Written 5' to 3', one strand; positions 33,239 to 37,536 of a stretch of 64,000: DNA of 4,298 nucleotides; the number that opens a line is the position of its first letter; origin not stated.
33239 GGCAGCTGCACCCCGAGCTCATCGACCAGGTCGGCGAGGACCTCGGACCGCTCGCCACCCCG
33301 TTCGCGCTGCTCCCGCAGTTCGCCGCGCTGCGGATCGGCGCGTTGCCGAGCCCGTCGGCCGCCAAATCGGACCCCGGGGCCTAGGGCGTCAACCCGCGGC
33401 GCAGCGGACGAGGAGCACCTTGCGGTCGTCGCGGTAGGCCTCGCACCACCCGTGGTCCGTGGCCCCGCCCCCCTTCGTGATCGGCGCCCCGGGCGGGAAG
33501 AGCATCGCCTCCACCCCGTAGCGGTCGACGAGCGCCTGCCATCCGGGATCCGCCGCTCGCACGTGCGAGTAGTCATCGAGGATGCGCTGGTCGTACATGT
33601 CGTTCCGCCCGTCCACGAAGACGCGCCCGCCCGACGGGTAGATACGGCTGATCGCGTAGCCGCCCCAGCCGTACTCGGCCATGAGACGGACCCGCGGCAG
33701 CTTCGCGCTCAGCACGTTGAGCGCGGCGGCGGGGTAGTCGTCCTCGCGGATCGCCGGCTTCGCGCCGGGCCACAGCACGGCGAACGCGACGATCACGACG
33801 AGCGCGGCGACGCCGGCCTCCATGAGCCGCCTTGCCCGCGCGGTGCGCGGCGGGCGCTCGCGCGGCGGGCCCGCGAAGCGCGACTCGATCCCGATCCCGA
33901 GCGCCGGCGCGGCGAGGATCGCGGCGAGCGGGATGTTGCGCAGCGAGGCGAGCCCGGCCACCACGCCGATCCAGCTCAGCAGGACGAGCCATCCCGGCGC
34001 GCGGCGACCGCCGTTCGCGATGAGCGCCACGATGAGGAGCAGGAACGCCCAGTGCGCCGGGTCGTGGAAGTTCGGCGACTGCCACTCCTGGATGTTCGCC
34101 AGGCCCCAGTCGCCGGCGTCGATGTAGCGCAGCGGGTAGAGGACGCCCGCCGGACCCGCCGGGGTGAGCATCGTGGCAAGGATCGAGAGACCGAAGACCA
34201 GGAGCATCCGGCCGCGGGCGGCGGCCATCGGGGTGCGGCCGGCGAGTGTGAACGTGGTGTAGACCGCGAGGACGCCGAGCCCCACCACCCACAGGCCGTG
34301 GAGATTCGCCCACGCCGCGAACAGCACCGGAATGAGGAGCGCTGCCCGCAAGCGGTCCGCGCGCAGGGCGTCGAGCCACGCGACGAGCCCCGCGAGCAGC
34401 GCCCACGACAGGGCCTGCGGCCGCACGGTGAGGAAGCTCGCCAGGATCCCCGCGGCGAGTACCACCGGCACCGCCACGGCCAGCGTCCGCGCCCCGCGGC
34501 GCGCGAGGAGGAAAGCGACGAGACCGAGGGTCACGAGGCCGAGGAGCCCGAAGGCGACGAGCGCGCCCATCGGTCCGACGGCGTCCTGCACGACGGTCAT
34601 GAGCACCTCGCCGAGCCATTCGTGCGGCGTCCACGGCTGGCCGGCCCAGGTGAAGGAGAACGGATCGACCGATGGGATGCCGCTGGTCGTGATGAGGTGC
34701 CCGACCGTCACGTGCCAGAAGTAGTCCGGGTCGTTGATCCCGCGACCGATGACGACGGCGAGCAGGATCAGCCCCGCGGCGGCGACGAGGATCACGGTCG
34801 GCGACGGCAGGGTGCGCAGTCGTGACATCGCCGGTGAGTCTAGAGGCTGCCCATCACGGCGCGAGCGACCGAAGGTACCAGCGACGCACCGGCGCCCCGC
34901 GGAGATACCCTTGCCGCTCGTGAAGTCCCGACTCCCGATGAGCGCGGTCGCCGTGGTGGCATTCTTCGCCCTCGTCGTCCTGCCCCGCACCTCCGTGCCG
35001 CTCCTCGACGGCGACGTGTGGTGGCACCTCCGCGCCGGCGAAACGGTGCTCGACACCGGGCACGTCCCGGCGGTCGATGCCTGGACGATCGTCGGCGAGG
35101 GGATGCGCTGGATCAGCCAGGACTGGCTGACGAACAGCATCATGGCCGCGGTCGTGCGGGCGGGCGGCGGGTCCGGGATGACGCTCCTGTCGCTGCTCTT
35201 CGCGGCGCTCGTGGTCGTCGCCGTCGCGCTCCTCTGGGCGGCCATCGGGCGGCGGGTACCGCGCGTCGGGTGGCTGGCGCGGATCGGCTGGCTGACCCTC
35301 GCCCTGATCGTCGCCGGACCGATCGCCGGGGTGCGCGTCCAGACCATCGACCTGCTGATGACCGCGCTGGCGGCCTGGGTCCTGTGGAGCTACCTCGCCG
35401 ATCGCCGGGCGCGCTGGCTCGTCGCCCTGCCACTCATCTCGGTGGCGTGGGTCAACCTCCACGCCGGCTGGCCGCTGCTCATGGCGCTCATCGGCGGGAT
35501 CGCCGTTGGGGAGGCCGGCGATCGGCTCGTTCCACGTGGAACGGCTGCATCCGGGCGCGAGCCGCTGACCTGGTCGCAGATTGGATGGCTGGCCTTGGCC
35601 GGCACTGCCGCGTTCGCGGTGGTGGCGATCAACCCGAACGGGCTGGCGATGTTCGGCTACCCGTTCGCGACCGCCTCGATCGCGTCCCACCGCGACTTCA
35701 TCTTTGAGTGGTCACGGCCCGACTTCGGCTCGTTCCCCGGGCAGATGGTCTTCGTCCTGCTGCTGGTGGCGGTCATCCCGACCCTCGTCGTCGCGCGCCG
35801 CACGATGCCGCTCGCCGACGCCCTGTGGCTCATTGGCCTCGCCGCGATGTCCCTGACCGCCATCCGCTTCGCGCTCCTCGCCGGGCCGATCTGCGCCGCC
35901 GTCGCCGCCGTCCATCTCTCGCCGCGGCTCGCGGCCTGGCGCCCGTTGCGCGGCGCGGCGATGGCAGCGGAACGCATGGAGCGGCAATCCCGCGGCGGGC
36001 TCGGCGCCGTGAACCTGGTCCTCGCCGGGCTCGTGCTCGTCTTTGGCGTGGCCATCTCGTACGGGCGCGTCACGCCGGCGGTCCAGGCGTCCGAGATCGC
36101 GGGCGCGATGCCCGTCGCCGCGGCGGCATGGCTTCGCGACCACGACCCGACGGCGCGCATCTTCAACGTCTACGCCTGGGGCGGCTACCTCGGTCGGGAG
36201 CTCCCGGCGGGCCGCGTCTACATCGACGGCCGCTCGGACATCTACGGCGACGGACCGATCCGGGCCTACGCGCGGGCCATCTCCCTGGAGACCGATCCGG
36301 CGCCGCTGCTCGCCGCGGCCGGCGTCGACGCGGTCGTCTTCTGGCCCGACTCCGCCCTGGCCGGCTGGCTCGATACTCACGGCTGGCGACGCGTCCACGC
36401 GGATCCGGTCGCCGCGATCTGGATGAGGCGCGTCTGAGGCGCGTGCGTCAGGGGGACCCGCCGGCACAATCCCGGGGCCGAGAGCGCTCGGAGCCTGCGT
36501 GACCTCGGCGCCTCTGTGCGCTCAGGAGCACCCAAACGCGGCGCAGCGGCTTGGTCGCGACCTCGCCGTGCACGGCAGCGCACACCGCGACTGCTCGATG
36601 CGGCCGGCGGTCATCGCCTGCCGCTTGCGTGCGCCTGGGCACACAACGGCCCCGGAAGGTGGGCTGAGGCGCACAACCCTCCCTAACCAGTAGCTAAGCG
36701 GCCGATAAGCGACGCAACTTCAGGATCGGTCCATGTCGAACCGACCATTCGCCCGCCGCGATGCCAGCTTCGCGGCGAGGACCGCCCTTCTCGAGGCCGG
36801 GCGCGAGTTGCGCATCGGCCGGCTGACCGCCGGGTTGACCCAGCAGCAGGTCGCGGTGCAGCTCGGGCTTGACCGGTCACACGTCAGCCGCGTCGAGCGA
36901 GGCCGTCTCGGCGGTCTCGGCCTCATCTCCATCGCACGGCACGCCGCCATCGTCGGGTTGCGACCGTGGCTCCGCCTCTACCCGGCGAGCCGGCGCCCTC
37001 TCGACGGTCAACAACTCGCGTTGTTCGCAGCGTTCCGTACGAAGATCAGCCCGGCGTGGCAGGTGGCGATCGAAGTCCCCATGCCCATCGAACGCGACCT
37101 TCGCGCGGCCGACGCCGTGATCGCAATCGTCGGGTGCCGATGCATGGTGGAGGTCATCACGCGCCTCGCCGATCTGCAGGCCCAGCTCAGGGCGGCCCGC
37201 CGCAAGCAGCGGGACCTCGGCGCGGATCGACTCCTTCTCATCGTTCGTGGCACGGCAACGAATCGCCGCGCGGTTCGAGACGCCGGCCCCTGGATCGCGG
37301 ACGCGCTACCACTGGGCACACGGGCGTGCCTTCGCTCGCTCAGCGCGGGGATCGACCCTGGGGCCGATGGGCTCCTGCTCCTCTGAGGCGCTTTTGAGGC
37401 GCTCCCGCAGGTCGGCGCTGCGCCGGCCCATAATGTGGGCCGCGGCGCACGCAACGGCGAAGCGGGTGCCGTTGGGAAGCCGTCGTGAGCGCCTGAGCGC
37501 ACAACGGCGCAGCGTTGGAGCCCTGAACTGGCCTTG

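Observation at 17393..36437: Island of about twelve polytopic GT-C-like membrane proteins, including six GT87/DUF2029-like paralogs: candidate uncharacterised extracytoplasmic glycan/lipoglycan assembly system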

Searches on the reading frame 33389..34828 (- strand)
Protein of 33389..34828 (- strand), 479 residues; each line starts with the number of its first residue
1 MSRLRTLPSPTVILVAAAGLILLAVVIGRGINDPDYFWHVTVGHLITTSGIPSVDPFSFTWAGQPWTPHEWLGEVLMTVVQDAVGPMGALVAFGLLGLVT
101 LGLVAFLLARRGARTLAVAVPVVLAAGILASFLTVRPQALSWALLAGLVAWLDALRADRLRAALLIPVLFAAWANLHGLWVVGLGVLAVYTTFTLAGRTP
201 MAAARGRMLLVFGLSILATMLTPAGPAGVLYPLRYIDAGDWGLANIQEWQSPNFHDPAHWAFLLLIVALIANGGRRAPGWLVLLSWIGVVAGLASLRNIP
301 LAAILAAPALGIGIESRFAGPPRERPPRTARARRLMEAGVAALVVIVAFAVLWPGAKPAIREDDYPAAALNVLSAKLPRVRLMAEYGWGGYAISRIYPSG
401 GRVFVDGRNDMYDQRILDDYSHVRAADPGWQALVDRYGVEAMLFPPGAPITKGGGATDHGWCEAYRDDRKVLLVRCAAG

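Call 8: search_protein_families(library=ncbifam, proteins=[window:33389-34828:-], max_evalue=0.01)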
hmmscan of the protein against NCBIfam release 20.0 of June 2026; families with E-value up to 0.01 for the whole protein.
window:33389-34828:- (479 aa): 0 families

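Call 13: search_solved_structures(query=window:33389-34828:-, max_evalue=1)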
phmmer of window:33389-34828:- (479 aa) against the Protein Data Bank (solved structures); distinct sequences matched with E-value up to 1: 1.
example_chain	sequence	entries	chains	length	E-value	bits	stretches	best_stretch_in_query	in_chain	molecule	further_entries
2mpn_A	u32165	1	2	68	0.19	13.5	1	6-67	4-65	Inner membrane protein YgaP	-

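Call 25: find_homologous_proteins(query=window:33389-34828:-, max_evalue=0.001)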
Query window:33389-34828:- (479 aa): 798 proteins with E <= 0.001 among 8000 candidates; the best 120 are listed.
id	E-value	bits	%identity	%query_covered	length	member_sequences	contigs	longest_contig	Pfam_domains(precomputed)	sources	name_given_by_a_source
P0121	0.0e+0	1053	100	100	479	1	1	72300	-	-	-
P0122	4.0e-270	915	87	99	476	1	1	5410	-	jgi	jgi:hypothetical protein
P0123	2.6e-269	912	86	100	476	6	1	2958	-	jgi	jgi:hypothetical protein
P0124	1.5e-266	903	85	100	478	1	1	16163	-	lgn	-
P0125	3.1e-250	849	81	100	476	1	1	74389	-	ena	-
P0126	2.1e-232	790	75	99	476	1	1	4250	-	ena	-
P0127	2.4e-226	770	72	100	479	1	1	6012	-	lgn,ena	-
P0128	2.3e-224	764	73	100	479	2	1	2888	-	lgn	-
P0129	1.4e-220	751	72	99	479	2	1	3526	-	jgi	jgi:hypothetical protein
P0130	6.2e-208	709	71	99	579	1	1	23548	-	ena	-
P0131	1.8e-203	695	88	76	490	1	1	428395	-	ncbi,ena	-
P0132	1.6e-172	593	61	99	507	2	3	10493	-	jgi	jgi:hypothetical protein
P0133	9.7e-166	570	57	99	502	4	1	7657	-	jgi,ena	jgi:hypothetical protein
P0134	3.8e-165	568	57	99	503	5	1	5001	-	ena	-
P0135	4.4e-164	565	55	99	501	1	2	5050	-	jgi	jgi:hypothetical protein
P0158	3.8e-160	552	56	98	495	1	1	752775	-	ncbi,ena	-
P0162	7.4e-160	551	55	99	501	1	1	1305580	-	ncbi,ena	-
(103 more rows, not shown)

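Call 32: search_solved_structures(query=A3, max_evalue=10, show_alignments=2)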
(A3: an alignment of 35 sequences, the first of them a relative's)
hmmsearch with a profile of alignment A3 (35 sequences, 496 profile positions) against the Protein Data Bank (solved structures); distinct sequences matched with E-value up to 10: 0.
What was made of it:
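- Closest known: Oligosaccharyltransferases STT3, PglB and AglB. Different: There is no sequence similarity to any PDB chain (calls 13, 32).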

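Call 46: predict_structure(alignment_id=A3)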
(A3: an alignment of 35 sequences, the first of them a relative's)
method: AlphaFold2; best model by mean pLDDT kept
length: 479 residues; sequences in the alignment: 35
mean_pLDDT: 91.5   pTM: 0.90
mean pLDDT of the five models: 91.5, 90.7, 89.9, 89.7, 89.3
residues with pLDDT >= 90: 375; 70-90: 80; 50-70: 18; < 50: 6
segments of 3 or more residues with pLDDT < 50: 240-242
pLDDT, mean of each block of 10 residues (from residue 1): 74 97 93 88 95 90 80 95 94 97 98 95 97 92 98 97 97 94 97 98 98 96 84 58 64 94 98 96 98 94 98 93 87 94 97 82 89 96 92 94 84 86 93 96 95 89 96 85
secondary structure, 60 per line:
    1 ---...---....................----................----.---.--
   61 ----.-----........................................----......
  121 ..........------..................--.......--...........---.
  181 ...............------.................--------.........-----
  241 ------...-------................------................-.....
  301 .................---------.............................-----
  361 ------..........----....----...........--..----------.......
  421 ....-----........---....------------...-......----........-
elements in order: H10-29 H34-49 H71-110 H115-130 H137-154 H157-163 H166-176 H180-195 H202-218 H227-235 H257-272 H279-294 H296-317 H327-355 H367-376 E381-384 H389-399 H414-424 H430-437 E441-444 E461-466 E471-475
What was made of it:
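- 33389..34828 (-): G14, GT-C-fold enzyme of a family with no Pfam model; DxD after the first helix; C-terminal alpha/beta domain. AF2 pLDDT 91.5 and pTM 0.90 (call 46).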

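Call 49: fold_search(model_id=the predicted structure, library=pdb)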
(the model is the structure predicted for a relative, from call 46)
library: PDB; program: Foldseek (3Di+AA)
matches with E <= 10: 284; with E <= 0.001: 14
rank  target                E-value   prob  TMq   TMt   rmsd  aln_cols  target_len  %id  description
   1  8age_A                1.6e-07  1.00  0.62  0.48   8.3       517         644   13  Structure of yeast oligosaccharylransferase complex with acceptor peptide bound (released 2022-12-07)
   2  6c26_A                1.8e-07  1.00  0.57  0.44  12.1       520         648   14  The Cryo-EM structure of a eukaryotic oligosaccharyl transferase complex (released 2018-01-31)
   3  6s7t_A                3.0e-07  1.00  0.62  0.44   7.9       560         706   10  Cryo-EM structure of human oligosaccharyltransferase complex OST-B (released 2019-12-18)
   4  6ezn_F                6.7e-07  1.00  0.58  0.45  11.5       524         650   12  Cryo-EM structure of the yeast oligosaccharyltransferase (OST) complex (released 2018-01-17)
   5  8b6l_I                1.1e-06  1.00  0.62  0.46   7.8       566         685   11  Subtomogram average of the human Sec61-TRAP-OSTA-translocon (released 2022-12-07)
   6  7oci_F                1.3e-06  1.00  0.62  0.48  11.2       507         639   12  Cryo-EM structure of yeast Ost6p containing oligosaccharyltransferase complex (released 2022-02-16)
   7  6s7o_A                1.7e-06  1.00  0.62  0.47   8.9       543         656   12  Cryo-EM structure of human oligosaccharyltransferase complex OST-A (released 2019-12-18)
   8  6gxc_A                5.3e-06  1.00  0.54  0.39   8.2       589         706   12  Bacterial oligosaccharyltransferase PglB in complex with an inhibitory peptide and a reactive lipid-linked oligosaccha (released 2018-11-14)
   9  7zlh_A                2.9e-05  1.00  0.55  0.43   9.2       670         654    8  Cryo-EM structure of C-mannosyltransferase CeDPY19, in apo state, bound to CMT2-Fab and anti-Fab nanobody (released 2023-01-11)
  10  7zlg_A                4.3e-05  1.00  0.54  0.42   9.5       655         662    8  Cryo-EM structure of C-mannosyltransferase CeDPY19, in complex with acceptor peptide and bound to CMT2-Fab and anti-Fa (released 2023-01-11)
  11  7zli_A                5.1e-05  1.00  0.54  0.42   9.2       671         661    8  Cryo-EM structure of C-mannosyltransferase CeDPY19, in complex with Dol25-P-Man and bound to CMT2-Fab and anti-Fab nan (released 2023-01-11)
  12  3rce_A                1.2e-04  1.00  0.57  0.42  10.5       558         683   12  Bacterial oligosaccharyltransferase PglB (released 2011-06-15)
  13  6w98_A                5.7e-04  1.00  0.46  0.21   8.8       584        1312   14  Single-Particle Cryo-EM Structure of Arabinofuranosyltransferase AftD from Mycobacteria (released 2020-05-13)
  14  5ezm                  7.4e-04  1.00  0.56  0.51  10.6       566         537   14  Crystal Structure of ArnT from Cupriavidus metallidurans in the apo state (released 2016-02-17)
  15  9dlf_C                2.1e-03  1.00  0.41  0.33   9.0       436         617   15  Arabinosyltransferase AftB in complex with Fab_B3 (released 2025-06-25)
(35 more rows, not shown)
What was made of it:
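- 33389..34828 (-): Foldseek hits STT3 8age at E=1.6e-7 (TM-score 0.62), then PglB, DPY19, AftD and ArnT (call 49).
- On Oligosaccharyltransferase (STT3/PglB/AglB, GT66), considered for G14 and G15: Foldseek E from 1.6e-7 to 1e-4 and TM-score 0.54-0.62 against STT3 and PglB (call 49).
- Closest known: Oligosaccharyltransferases STT3, PglB and AglB. Same: The G14 model superposes best on STT3 and PglB (E=1.6e-7, TM-score 0.62; call 49).
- The best structural matches of G14 are oligosaccharyltransferases and the protein C-mannosyltransferase DPY19 (call 49). Foldseek also matches AftD and ArnT, which act on a polysaccharide and on a lipid respectively (call 49).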

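Call 59: find_encoding_contigs(protein=P0158, flank=10000, max_places=1)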
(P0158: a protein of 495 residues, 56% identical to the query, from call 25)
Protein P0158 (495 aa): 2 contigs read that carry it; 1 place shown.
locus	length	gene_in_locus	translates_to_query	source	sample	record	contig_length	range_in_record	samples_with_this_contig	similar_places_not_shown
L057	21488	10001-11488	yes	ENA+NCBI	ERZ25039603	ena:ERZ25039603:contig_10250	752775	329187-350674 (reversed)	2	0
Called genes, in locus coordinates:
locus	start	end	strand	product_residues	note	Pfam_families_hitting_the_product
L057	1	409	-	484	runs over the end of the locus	PF00437:T2SSE, PF27713:UCP018868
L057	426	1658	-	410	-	PF00072:Response_reg, PF06564:CBP_BcsQ (faint), PF10609:ParA, PF13614:AAA_31, PF01656:CbiA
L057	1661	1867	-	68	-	-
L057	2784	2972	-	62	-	PF04964:Flp_Fap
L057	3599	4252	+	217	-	PF13560:HTH_31, PF01381:HTH_3 (weak)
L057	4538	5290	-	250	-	PF00072:Response_reg, PF00196:GerE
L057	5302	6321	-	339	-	PF07730:HisKA_3, PF02518:HATPase_c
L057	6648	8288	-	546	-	-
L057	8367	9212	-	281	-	-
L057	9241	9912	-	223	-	-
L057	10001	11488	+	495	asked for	-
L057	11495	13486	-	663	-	PF01564:Spermine_synth (weak)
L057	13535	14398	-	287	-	PF09594:GT87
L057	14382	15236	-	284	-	-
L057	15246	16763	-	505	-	PF13231:PMT_2 (weak)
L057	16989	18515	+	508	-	PF13231:PMT_2 (weak)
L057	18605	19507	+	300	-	PF14378:PAP2_3, PF01569:PAP2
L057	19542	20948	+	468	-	-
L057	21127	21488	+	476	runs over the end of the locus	-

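Call 60: find_encoding_contigs(protein=P0162, flank=10000, max_places=1)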
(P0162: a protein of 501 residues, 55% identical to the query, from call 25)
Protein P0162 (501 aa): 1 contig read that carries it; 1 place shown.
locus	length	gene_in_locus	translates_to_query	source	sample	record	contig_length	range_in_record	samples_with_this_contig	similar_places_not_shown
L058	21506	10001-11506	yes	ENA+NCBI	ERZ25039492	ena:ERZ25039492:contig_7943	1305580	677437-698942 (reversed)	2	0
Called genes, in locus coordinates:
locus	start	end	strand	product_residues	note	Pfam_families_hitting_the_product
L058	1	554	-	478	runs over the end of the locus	PF00437:T2SSE, PF27713:UCP018868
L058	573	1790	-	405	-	PF00072:Response_reg, PF01656:CbiA, PF09140:MipZ (faint), PF10609:ParA, PF13614:AAA_31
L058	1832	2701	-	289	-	PF08666:SAF, PF16976:RcpC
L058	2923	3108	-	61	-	PF04964:Flp_Fap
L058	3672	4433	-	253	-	PF00072:Response_reg, PF00196:GerE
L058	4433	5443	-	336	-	PF07730:HisKA_3, PF02518:HATPase_c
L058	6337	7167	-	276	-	-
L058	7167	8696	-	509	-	-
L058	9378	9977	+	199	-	PF09594:GT87 (weak)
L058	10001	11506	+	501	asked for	-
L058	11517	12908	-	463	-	-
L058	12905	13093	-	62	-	-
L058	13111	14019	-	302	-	PF09594:GT87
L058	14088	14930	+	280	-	PF09594:GT87 (weak)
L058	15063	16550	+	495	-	-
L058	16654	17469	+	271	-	PF09594:GT87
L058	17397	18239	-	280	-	PF09594:GT87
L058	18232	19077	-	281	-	PF09594:GT87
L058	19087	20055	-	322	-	PF14378:PAP2_3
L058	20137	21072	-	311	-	PF14378:PAP2_3, PF01569:PAP2 (weak)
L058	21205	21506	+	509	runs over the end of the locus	-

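Call 73: search_protein_families(library=pfam, proteins=[L057:19542-20948:+, L058:11517-12908:-, L058:15063-16550:+], max_evalue=0.01)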
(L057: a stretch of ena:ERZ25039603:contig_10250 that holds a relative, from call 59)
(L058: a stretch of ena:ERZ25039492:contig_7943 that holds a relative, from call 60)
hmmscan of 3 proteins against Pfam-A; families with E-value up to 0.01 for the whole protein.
L057:19542-20948:+ (468 aa): 0 families

L058:11517-12908:- (463 aa): 1 family
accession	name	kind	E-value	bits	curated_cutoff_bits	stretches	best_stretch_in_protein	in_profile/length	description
PF08242.18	Methyltransf_12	-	4.4e-05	24.6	30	1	294-401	2-95/98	Methyltransferase domain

L058:15063-16550:+ (495 aa): 0 families

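Call 81: search_protein_families(library=pfam, alignment_id=A3, max_evalue=1)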
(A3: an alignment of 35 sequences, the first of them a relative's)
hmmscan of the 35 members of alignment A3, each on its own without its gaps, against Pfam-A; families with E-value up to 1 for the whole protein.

A. member 1, P0121 (479 aa): 1 family
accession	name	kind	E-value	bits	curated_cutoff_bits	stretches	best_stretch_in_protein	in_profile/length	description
PF01350.22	Flavi_NS4A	-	0.0058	17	27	1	87-146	48-107/144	Flavivirus non-structural protein NS4A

B. families by the number of members that match (of 35 scanned): 9 families
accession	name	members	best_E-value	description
PF01350.22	Flavi_NS4A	3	0.0058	Flavivirus non-structural protein NS4A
PF11992.13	TgpA_N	1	0.00059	TgpA N-terminal domain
PF14019.11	DUF4235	1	0.0095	Protein of unknown function (DUF4235)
PF11446.13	DUF2897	1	0.059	Protein of unknown function (DUF2897)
PF20176.3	DUF6541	1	0.087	Family of unknown function (DUF6541)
PF15568.11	Imm39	1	0.1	Immunity protein 39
PF23494.1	bPH_10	1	0.1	YqeB-like bacterial PH domain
PF01232.29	Mannitol_dh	1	0.19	Mannitol dehydrogenase Rossmann domain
PF14333.11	DUF4389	1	0.21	Domain of unknown function (DUF4389)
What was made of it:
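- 33389..34828 (-): No consistent Pfam family among 35 members (call 81).
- On Oligosaccharyltransferase (STT3/PglB/AglB, GT66), considered for G14 and G15: There is no PDB or Pfam sequence match (calls 13, 32, 81).
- Closest known: Oligosaccharyltransferases STT3, PglB and AglB. Different: There is no Pfam STT3 match (call 81).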

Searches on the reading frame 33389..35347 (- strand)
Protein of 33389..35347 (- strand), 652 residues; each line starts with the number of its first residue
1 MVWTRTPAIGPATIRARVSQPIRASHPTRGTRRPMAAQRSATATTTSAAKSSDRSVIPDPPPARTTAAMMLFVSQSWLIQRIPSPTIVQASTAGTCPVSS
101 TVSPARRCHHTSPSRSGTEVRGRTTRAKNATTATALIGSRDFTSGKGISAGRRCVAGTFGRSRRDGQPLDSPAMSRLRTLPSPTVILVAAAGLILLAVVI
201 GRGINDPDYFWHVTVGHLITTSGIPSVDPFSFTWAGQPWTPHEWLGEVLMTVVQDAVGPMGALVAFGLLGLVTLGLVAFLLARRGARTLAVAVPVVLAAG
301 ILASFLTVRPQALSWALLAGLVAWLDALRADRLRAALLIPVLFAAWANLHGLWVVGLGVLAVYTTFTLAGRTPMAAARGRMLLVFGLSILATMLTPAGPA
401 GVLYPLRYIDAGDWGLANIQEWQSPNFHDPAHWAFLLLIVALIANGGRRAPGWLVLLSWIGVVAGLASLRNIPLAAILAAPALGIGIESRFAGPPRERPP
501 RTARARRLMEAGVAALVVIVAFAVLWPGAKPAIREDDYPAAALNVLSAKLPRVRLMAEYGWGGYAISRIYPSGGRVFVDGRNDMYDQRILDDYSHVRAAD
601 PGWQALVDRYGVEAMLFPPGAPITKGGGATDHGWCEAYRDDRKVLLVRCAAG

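Call 6: search_protein_families(library=pfam, proteins=[window:33389-35347:-], max_evalue=0.1)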
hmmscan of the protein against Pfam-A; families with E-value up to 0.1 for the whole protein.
window:33389-35347:- (652 aa): 1 family
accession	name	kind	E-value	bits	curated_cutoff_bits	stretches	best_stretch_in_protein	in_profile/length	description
PF01350.22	Flavi_NS4A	-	0.0072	16.7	27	1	260-319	48-107/144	Flavivirus non-structural protein NS4A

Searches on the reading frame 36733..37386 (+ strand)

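Call 6: search_protein_families(library=pfam, proteins=[window:36733-37386:+], max_evalue=0.1)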
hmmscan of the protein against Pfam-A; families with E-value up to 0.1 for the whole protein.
window:36733-37386:+ (217 aa): 6 families
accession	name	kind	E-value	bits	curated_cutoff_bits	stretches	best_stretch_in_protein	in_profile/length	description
PF13560.12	HTH_31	-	3.7e-08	34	27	1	22-59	2-39/64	Helix-turn-helix domain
PF01381.28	HTH_3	-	5e-06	26.9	23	1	27-58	2-33/55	Helix-turn-helix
PF13744.12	HTH_37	-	0.0015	18.7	27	1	11-62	11-59/80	Helix-turn-helix domain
PF13545.12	HTH_Crp_2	-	0.0051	17.2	27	1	19-54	7-42/70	Crp-like helix-turn-helix domain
PF04545.22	Sigma70_r4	-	0.006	16.5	24.1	1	32-56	18-42/50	Sigma-70, region 4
PF13384.12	HTH_23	-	0.0067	16.7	24.6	1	26-54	8-37/50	Homeodomain-like domain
